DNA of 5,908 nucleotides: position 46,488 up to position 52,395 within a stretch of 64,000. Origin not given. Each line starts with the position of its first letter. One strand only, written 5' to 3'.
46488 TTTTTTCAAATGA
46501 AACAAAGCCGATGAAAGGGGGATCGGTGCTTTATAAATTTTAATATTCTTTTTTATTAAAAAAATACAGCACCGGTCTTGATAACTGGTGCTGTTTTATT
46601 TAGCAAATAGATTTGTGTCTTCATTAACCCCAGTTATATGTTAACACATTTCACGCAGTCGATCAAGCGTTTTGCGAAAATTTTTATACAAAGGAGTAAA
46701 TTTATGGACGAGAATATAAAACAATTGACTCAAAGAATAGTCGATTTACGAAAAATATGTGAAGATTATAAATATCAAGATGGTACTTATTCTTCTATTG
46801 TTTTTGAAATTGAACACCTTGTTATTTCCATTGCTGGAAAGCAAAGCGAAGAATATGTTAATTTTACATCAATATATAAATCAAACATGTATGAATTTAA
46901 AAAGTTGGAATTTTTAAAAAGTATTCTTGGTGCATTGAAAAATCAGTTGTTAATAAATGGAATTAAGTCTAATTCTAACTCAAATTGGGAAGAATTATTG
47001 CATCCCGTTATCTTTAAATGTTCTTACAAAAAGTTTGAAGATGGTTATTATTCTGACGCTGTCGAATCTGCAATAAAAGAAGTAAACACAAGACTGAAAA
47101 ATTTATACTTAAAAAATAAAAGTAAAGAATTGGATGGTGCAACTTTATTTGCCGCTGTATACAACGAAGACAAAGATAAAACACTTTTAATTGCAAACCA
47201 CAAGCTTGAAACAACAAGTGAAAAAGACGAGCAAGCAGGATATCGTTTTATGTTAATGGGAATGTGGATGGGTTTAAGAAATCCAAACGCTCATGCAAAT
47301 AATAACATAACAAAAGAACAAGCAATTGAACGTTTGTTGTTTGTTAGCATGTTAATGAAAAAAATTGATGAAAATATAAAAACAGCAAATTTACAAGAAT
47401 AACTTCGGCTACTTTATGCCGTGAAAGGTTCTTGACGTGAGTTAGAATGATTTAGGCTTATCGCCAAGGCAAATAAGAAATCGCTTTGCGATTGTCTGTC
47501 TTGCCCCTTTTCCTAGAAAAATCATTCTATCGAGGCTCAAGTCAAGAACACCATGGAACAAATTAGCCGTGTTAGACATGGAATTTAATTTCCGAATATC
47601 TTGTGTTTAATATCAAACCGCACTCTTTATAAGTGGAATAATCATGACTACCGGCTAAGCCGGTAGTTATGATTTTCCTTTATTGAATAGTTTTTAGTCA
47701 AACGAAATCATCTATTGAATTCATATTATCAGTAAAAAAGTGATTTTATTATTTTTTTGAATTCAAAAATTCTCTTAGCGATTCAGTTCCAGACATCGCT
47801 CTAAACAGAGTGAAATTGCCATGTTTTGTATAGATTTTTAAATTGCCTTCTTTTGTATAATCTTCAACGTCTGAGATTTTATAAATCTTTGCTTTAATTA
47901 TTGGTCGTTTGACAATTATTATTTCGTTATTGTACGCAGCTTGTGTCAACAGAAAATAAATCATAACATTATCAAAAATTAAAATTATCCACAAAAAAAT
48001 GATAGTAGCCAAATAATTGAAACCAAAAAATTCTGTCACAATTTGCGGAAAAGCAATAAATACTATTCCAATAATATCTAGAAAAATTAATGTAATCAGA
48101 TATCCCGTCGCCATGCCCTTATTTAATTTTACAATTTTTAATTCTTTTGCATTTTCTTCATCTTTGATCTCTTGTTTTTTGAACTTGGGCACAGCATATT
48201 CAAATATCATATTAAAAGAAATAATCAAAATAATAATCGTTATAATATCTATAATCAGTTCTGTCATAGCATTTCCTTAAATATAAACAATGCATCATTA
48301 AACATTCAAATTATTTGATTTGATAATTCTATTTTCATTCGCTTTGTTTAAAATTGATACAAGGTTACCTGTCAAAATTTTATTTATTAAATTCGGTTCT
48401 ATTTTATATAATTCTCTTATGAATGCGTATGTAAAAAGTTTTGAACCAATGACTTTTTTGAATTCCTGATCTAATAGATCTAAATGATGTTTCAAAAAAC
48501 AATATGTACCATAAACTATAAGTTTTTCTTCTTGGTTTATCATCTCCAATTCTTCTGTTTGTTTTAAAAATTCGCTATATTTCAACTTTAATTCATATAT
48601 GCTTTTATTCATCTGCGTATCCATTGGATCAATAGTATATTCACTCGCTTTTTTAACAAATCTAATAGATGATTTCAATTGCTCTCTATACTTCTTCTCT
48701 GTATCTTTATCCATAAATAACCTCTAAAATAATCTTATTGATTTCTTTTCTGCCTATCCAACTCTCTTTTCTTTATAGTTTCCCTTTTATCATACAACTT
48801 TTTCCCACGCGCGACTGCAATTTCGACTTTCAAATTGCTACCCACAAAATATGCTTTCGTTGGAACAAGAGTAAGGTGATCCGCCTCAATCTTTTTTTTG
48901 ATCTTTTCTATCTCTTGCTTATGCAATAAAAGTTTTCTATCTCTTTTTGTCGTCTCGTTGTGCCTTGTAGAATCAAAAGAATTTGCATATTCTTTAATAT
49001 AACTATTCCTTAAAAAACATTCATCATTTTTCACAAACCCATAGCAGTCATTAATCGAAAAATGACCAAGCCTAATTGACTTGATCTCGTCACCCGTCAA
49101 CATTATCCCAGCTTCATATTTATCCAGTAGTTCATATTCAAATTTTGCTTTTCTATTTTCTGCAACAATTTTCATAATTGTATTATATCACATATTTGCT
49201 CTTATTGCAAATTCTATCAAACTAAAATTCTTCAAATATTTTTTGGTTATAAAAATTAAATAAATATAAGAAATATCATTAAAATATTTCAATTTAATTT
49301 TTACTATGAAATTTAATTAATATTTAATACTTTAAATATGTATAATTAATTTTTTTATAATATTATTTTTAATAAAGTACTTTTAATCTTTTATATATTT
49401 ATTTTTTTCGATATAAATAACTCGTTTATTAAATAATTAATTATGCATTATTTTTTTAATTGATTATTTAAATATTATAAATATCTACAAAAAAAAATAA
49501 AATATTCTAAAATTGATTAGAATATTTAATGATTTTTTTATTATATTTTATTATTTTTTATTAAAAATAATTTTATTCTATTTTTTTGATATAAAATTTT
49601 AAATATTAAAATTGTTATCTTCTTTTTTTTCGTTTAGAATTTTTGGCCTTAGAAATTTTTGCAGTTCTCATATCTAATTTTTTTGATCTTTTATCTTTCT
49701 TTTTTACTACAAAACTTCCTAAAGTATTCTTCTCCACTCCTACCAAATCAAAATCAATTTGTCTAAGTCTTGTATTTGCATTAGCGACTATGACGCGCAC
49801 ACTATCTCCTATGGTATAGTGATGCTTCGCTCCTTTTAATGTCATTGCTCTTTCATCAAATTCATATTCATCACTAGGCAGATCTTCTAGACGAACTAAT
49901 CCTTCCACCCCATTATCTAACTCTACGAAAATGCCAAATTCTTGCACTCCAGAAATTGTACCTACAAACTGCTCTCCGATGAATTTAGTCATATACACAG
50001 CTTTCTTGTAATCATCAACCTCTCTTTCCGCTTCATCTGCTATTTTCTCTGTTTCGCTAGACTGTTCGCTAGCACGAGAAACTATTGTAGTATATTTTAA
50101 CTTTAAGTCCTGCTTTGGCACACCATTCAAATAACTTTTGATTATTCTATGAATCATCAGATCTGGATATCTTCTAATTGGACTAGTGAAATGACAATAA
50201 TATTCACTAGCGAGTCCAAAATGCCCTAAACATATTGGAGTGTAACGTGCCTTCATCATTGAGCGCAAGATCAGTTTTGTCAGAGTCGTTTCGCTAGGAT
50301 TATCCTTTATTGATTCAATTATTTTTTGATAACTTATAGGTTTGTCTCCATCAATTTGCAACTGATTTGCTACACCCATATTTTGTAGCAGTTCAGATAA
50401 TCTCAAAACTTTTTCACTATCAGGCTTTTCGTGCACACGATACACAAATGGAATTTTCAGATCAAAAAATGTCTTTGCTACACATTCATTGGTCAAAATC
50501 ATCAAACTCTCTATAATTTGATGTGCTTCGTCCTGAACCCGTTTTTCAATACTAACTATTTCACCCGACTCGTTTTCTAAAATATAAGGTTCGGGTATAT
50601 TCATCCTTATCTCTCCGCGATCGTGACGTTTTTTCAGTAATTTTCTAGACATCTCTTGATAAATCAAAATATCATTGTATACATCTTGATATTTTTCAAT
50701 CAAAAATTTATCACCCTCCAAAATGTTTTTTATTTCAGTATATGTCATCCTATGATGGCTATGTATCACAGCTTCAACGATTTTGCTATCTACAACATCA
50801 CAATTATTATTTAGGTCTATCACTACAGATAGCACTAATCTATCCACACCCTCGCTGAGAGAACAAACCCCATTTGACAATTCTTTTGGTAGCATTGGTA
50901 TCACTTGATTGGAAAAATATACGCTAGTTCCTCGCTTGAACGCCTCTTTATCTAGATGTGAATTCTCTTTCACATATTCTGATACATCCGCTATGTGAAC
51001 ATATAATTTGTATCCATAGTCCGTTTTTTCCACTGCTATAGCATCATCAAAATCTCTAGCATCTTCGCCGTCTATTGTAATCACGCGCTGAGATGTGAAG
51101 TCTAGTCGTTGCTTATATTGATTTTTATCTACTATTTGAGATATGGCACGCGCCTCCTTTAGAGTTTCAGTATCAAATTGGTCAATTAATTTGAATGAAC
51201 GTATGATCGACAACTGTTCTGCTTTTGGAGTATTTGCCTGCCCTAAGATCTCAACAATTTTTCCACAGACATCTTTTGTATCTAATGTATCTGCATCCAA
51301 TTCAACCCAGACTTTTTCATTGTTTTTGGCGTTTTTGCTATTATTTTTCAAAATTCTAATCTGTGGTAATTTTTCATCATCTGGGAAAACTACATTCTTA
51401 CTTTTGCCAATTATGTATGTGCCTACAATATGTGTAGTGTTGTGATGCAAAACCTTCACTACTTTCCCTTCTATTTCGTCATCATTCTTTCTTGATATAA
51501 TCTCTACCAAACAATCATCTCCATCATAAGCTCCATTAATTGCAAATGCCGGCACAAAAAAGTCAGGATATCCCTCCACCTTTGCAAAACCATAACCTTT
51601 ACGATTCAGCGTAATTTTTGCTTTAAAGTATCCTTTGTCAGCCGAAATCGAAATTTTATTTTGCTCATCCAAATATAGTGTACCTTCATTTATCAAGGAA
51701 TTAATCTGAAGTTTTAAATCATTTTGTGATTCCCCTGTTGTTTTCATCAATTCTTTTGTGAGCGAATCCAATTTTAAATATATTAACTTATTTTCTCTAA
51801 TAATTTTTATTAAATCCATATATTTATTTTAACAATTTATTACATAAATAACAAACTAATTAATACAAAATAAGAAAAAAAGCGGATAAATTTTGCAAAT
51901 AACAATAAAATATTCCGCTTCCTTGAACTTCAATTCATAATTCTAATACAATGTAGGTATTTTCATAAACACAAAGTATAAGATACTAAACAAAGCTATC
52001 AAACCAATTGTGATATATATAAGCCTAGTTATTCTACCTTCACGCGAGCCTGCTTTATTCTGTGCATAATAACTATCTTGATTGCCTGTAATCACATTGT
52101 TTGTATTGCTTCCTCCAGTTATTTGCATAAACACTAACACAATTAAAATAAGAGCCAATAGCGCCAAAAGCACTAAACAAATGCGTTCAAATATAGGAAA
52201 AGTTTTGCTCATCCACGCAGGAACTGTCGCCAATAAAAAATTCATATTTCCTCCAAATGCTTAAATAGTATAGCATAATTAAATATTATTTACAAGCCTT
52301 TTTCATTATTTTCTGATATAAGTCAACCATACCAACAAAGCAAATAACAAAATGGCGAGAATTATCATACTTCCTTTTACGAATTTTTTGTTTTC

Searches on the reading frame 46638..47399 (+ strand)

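Call 84: search_protein_families(library=pfam, proteins=[window:46638-47399:+], max_evalue=0.00001)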
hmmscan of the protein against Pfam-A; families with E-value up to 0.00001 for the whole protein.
window:46638-47399:+ (254 aa): 1 family
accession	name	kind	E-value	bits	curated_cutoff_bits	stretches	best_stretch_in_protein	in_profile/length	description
PF09509.15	Hypoth_Ymh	-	6.6e-26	91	25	1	121-243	3-119/119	Protein of unknown function (Hypoth_ymh)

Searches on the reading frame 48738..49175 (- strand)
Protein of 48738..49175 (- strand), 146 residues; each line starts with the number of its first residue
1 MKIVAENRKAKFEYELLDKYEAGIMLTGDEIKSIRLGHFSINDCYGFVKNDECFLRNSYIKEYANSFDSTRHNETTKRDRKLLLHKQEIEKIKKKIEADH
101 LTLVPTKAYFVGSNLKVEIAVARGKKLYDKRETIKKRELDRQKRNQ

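Call 84: search_protein_families(library=pfam, proteins=[window:48738-49175:-], max_evalue=0.00001)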
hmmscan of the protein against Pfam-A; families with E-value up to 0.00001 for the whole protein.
window:48738-49175:- (146 aa): 1 family
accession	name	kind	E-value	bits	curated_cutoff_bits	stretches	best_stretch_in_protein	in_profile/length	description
PF01668.23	SmpB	-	5.5e-50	169.5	27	1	4-144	1-138/143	SmpB protein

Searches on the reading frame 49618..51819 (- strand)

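Call 84: search_protein_families(library=pfam, proteins=[window:49618-51819:-], max_evalue=0.00001)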
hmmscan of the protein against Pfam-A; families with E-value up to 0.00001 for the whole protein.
window:49618-51819:- (734 aa): 4 families
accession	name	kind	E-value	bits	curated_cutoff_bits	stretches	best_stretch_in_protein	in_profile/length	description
PF00773.25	RNB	-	2.9e-106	355.8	29.3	1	238-565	1-325/326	RNB domain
PF17876.7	CSD2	-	7.4e-21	74.5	26.2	1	144-215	2-73/74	Cold shock domain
PF08206.17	OB_RNB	-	1.8e-10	40.8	24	1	68-123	2-58/58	Ribonuclease B OB domain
PF00575.29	S1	-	2.5e-08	34.6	22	1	613-686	3-67/74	S1 RNA binding domain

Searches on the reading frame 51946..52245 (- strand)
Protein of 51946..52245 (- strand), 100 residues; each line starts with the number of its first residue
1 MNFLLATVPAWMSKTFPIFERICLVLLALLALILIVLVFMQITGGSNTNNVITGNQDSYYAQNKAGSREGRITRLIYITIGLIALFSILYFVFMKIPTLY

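Call 84: search_protein_families(library=pfam, proteins=[window:51946-52245:-], max_evalue=0.00001)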
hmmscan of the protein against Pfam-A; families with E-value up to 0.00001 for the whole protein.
window:51946-52245:- (100 aa): 1 family
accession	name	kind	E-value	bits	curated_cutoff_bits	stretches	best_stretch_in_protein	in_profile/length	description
PF03840.19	SecG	-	1.3e-06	28.8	29.2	1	22-90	1-67/70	Preprotein translocase SecG subunit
